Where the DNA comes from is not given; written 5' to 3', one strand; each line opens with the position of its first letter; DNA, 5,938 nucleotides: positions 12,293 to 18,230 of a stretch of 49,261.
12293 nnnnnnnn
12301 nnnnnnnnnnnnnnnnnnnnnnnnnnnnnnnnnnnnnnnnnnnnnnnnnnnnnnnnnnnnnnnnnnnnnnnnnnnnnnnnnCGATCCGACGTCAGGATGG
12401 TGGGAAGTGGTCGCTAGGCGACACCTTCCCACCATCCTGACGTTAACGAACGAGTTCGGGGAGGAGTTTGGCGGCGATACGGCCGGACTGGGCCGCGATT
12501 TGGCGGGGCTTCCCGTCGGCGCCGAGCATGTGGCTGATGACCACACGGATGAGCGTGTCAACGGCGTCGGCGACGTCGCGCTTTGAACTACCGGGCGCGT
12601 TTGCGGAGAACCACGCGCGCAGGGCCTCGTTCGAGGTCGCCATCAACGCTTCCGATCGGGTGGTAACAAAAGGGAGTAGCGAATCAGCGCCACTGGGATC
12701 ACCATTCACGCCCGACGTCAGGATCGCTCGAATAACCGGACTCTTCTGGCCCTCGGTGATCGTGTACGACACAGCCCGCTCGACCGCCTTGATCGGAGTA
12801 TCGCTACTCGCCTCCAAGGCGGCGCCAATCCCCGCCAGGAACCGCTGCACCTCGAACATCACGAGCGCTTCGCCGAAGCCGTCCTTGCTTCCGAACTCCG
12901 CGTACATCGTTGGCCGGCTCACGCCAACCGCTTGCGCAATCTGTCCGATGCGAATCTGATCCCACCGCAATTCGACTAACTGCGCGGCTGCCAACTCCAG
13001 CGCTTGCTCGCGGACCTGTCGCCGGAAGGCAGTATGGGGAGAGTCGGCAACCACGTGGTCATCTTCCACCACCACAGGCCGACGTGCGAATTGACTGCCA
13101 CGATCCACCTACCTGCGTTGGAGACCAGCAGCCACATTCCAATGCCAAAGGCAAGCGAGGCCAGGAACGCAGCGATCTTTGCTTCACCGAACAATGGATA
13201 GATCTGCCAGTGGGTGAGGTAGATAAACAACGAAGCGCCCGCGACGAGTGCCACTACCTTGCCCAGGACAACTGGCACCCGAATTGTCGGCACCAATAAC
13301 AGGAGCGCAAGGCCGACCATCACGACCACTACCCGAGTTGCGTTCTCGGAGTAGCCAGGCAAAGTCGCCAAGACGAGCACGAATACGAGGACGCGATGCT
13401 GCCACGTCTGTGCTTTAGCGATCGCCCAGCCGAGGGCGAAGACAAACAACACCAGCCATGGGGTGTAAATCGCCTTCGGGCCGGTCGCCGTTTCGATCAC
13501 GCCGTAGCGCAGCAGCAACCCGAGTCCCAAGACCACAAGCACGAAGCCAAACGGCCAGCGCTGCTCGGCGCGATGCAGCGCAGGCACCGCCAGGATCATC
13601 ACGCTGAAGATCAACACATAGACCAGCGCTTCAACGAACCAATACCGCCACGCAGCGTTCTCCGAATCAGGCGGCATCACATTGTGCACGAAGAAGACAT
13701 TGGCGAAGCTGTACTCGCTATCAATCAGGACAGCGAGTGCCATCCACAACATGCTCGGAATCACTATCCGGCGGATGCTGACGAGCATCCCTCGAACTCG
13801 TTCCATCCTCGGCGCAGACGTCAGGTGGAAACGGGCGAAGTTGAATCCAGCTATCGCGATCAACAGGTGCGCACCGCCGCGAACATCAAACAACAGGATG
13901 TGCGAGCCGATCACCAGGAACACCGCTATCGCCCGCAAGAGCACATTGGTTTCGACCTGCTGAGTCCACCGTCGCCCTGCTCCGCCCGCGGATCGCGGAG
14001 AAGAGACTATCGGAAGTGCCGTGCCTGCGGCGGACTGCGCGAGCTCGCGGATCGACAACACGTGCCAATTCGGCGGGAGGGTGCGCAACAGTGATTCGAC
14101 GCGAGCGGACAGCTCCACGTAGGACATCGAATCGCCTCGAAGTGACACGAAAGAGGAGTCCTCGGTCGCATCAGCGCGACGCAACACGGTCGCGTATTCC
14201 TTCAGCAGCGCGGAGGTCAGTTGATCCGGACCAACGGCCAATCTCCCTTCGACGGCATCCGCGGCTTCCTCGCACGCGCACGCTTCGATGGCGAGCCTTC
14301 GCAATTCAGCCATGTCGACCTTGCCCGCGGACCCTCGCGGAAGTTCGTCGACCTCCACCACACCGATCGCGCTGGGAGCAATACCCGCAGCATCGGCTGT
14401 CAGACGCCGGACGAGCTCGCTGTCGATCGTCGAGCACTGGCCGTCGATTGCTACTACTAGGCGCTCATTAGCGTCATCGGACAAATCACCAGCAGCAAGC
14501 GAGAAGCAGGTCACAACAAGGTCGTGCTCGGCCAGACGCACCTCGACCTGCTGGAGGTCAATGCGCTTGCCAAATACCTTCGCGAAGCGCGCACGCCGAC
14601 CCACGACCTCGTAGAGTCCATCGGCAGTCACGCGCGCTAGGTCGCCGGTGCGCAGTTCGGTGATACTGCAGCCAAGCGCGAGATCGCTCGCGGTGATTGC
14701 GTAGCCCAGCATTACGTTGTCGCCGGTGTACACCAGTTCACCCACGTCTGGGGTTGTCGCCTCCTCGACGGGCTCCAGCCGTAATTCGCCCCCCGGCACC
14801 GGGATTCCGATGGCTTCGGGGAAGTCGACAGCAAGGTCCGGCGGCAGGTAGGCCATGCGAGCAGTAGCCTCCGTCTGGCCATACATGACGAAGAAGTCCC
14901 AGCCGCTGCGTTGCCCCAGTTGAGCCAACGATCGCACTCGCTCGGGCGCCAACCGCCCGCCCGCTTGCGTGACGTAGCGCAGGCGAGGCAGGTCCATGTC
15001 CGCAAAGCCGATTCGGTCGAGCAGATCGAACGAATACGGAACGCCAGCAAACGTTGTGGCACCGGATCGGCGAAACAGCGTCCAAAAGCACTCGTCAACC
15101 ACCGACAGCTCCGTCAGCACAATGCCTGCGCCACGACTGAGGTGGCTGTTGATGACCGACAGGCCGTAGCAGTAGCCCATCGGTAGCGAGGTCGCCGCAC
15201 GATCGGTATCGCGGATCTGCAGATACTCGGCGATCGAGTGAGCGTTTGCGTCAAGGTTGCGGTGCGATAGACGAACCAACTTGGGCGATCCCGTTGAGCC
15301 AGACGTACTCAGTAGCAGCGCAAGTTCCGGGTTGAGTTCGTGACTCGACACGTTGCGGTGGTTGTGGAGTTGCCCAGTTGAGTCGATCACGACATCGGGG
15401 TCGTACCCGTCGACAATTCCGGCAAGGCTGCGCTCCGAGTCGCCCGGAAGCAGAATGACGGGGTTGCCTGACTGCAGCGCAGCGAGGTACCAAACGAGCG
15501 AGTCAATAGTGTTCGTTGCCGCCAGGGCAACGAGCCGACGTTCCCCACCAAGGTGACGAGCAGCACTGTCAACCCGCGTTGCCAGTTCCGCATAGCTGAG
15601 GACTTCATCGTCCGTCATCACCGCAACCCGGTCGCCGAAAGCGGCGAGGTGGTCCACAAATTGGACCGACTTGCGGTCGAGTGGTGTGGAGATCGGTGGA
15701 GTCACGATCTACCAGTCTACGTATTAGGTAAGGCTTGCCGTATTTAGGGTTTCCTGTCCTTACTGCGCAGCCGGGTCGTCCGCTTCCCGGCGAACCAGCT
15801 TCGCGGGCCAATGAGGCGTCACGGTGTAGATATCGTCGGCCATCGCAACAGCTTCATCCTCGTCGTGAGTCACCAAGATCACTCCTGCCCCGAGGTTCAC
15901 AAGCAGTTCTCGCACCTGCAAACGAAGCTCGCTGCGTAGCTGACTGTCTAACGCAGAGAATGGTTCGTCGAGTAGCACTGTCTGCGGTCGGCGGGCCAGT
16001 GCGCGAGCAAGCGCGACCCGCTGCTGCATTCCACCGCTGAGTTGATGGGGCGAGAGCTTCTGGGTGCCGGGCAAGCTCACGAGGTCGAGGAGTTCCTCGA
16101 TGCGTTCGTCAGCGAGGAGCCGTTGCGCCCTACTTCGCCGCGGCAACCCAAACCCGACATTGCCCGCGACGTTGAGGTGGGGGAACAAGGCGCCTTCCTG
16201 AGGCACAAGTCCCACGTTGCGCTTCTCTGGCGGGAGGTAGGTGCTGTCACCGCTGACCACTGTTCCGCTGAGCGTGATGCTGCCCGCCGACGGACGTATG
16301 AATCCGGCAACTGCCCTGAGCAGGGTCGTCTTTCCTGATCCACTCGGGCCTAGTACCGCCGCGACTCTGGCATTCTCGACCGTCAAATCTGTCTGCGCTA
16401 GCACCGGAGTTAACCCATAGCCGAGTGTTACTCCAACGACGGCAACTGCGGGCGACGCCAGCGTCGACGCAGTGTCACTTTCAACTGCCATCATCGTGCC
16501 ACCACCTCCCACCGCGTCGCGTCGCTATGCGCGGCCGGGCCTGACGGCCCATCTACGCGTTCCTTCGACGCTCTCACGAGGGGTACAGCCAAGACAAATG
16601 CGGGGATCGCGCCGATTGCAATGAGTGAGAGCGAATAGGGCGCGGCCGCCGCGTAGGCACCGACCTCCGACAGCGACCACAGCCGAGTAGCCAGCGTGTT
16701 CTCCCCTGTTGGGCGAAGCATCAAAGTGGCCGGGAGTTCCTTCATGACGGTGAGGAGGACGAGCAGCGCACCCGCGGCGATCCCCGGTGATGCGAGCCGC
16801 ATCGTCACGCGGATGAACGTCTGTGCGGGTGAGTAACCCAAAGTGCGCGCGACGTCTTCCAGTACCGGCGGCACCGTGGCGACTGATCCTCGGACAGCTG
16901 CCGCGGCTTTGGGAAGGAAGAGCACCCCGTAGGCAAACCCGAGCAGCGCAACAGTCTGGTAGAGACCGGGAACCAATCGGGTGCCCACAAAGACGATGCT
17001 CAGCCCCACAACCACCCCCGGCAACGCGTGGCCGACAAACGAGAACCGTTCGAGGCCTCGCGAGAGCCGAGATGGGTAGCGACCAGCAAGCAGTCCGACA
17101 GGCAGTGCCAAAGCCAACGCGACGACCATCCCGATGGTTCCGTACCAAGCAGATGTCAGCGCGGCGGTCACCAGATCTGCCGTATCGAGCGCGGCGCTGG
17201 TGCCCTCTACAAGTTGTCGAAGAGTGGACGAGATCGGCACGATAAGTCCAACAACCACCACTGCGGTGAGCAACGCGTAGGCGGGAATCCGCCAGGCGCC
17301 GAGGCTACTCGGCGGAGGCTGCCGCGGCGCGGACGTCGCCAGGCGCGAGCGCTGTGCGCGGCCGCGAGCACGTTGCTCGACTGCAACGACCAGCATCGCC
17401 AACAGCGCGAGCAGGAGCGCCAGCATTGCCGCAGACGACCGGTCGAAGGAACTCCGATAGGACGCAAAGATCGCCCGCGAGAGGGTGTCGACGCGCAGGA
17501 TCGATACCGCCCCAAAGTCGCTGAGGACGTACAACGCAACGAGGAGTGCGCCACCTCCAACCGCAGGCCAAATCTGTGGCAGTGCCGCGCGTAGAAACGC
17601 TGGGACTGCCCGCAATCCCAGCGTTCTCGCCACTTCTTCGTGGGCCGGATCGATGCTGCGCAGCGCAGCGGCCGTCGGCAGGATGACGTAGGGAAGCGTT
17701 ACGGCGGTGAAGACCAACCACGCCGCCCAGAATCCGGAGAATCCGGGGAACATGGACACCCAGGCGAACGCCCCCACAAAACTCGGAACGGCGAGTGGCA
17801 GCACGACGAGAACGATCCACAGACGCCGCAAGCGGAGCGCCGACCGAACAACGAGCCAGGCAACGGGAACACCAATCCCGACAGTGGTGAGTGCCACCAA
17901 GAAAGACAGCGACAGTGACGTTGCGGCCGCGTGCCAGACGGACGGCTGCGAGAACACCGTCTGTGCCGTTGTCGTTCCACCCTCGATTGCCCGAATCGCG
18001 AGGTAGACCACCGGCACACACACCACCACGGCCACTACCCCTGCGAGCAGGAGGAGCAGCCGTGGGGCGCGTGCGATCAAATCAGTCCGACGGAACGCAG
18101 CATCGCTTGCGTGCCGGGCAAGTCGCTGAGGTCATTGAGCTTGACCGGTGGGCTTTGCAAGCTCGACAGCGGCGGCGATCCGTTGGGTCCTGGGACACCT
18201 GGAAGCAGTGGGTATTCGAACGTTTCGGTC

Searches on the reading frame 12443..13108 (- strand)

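Call 32: search_protein_families(library=pfam, proteins=[window:12443-13108:-], max_evalue=0.00001)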
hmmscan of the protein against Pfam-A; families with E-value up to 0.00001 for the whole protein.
window:12443-13108:- (221 aa): 2 families
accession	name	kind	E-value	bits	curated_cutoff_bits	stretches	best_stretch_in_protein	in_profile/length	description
PF18556.6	TetR_C_35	-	1.2e-16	61.3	26.7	1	107-212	4-103/105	Bacterial Tetracyclin repressor, C-terminal domain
PF00440.29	TetR_N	-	9.4e-06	25.8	24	0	50-80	15-45/47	Bacterial regulatory proteins, tetR family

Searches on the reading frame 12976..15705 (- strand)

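Call 32: search_protein_families(library=pfam, proteins=[window:12976-15705:-], max_evalue=0.00001)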
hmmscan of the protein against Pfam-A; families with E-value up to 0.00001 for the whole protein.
window:12976-15705:- (909 aa): 2 families
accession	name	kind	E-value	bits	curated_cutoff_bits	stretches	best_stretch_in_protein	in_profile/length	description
PF00501.34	AMP-binding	-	8e-43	147.1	29.9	2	127-335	163-383/384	AMP-binding enzyme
PF01757.29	Acyl_transf_3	-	1e-10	41.6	31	1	589-856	6-315/326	Acyltransferase domain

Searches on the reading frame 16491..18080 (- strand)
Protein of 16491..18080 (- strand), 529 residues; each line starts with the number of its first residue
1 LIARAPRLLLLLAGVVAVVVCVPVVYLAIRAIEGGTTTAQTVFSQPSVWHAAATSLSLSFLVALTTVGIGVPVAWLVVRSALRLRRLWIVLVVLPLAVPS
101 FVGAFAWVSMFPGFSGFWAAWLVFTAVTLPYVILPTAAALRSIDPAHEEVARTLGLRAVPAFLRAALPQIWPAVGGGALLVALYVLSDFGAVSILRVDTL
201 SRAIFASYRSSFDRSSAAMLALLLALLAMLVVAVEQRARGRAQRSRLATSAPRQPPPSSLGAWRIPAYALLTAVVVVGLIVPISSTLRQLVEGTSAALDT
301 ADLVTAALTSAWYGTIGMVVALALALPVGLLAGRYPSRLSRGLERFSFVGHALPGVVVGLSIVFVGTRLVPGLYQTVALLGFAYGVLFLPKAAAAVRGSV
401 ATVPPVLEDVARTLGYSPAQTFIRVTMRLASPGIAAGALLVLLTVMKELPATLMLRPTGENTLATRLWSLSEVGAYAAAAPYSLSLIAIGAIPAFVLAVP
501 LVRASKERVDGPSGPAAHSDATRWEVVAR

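Call 32: search_protein_families(library=pfam, proteins=[window:16491-18080:-], max_evalue=0.00001)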
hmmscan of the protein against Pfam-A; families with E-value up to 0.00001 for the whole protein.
window:16491-18080:- (529 aa): 1 family
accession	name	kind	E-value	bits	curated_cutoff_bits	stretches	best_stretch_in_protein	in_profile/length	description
PF00528.27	BPD_transp_1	-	1.5e-21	77.4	26.4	2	325-492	1-166/184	Binding-protein-dependent transport system inner membrane component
